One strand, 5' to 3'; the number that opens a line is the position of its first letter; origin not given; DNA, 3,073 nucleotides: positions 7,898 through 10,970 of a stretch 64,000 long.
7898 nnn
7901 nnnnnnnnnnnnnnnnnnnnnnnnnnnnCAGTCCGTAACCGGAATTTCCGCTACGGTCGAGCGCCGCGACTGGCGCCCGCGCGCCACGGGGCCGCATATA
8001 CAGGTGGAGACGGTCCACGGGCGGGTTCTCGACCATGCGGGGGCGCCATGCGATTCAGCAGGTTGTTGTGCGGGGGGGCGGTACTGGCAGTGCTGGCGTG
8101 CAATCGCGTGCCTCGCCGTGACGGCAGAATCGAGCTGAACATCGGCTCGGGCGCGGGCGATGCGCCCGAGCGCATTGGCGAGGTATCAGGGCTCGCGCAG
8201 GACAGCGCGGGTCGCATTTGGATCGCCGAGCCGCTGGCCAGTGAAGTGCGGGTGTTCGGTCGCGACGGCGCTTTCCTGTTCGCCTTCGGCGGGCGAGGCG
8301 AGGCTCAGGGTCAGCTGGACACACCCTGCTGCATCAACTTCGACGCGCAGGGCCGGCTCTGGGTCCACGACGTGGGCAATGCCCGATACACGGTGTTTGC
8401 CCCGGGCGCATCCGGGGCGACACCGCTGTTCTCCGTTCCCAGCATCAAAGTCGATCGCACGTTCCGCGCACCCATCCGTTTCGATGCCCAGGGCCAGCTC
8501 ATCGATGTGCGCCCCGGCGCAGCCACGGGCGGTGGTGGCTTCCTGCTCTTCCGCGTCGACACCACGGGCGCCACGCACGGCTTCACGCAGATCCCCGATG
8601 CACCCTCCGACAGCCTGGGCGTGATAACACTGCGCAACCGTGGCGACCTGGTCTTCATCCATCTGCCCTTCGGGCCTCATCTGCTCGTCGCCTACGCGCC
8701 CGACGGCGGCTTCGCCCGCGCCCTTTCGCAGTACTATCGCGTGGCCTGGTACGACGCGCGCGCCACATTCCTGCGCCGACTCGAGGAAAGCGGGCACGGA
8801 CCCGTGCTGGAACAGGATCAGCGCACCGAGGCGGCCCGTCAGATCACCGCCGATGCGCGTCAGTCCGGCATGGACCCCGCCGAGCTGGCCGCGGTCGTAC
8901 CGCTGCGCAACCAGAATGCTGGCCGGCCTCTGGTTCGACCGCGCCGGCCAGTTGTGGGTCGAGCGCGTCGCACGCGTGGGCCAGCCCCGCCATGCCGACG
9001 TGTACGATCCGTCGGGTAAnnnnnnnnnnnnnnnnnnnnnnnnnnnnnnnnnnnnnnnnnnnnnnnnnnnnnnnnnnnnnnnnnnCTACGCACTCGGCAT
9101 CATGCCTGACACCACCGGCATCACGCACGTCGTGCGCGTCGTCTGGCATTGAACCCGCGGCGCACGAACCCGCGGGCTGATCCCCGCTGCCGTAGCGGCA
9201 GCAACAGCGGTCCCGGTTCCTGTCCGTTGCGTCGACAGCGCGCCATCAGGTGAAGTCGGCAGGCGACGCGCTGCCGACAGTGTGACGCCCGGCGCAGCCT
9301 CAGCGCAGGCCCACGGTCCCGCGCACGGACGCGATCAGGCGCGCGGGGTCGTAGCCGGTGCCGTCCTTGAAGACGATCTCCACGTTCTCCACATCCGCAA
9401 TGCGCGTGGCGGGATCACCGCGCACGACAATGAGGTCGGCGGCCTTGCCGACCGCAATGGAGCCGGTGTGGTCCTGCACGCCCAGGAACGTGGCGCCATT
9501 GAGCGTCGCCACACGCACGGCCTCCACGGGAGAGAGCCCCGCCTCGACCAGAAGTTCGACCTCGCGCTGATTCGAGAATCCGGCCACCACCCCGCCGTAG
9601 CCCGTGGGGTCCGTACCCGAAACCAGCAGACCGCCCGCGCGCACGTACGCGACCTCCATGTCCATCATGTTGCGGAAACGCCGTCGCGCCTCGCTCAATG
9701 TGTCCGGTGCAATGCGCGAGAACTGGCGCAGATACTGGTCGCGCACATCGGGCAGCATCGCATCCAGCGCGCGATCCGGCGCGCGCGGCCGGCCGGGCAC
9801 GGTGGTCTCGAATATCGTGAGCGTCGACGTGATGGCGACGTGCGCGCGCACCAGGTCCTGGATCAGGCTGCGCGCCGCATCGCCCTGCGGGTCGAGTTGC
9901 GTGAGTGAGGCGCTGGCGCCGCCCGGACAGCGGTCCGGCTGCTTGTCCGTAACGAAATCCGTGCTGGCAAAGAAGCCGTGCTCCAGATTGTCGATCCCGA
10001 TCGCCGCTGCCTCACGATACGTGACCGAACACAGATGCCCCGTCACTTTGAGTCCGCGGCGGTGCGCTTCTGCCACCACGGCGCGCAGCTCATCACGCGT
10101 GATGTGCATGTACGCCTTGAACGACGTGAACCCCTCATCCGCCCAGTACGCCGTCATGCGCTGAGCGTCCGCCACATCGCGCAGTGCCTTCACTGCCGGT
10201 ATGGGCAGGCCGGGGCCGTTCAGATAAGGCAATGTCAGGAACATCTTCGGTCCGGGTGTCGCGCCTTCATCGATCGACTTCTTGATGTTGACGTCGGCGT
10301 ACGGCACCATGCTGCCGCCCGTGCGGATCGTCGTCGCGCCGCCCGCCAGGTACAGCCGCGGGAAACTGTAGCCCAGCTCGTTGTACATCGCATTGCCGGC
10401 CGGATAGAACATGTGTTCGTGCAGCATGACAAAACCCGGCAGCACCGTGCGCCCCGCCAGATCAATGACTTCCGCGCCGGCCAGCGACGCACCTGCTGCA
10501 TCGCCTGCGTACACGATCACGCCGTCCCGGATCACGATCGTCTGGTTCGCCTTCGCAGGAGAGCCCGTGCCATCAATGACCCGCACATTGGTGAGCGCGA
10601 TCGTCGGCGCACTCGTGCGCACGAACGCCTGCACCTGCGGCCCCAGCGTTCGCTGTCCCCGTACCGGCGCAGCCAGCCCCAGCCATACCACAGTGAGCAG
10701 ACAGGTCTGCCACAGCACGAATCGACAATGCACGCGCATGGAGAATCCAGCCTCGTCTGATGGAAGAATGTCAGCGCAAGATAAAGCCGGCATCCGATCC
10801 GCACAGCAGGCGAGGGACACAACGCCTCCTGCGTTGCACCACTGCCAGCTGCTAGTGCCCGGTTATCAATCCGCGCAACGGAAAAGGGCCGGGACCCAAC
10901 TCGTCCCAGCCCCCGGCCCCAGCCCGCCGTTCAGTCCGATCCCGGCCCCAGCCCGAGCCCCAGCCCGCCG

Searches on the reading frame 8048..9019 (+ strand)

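Call 45: search_protein_families(library=pfam, proteins=[window:8048-9019:+], max_evalue=0.001)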
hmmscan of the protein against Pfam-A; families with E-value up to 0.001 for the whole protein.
window:8048-9019:+ (323 aa): 1 family
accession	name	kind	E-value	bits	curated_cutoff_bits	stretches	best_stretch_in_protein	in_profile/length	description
PF07494.17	Reg_prop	-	0.00017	21.8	20.4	0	45-60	6-21/24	Two component regulator propeller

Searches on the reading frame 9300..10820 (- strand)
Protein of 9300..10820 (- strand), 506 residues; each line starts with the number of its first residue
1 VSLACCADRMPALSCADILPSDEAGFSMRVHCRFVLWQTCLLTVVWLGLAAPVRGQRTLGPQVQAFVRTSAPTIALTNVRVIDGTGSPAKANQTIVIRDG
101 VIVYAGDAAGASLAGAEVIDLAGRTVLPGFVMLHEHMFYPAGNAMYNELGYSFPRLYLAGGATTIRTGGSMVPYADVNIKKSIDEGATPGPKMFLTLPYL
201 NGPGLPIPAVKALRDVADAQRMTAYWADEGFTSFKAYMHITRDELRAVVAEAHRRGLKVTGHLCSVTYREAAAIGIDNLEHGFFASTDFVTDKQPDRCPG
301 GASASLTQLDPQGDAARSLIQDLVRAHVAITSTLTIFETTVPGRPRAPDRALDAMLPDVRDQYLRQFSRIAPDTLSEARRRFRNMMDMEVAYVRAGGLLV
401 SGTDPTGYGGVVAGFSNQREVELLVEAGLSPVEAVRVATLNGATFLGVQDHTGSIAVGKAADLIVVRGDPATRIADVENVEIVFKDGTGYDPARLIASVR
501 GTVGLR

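Call 46: search_protein_families(library=pfam, proteins=[window:9300-10820:-], max_evalue=0.001)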
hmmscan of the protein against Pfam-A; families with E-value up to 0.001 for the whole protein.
window:9300-10820:- (506 aa): 2 families
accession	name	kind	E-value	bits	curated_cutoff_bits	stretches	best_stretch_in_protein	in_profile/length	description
PF01979.26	Amidohydro_1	-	1.2e-21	77.8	25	1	125-487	1-342/345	Amidohydrolase family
PF07969.17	Amidohydro_3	-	8.3e-17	62.2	29.7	1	394-487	364-468/472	Amidohydrolase family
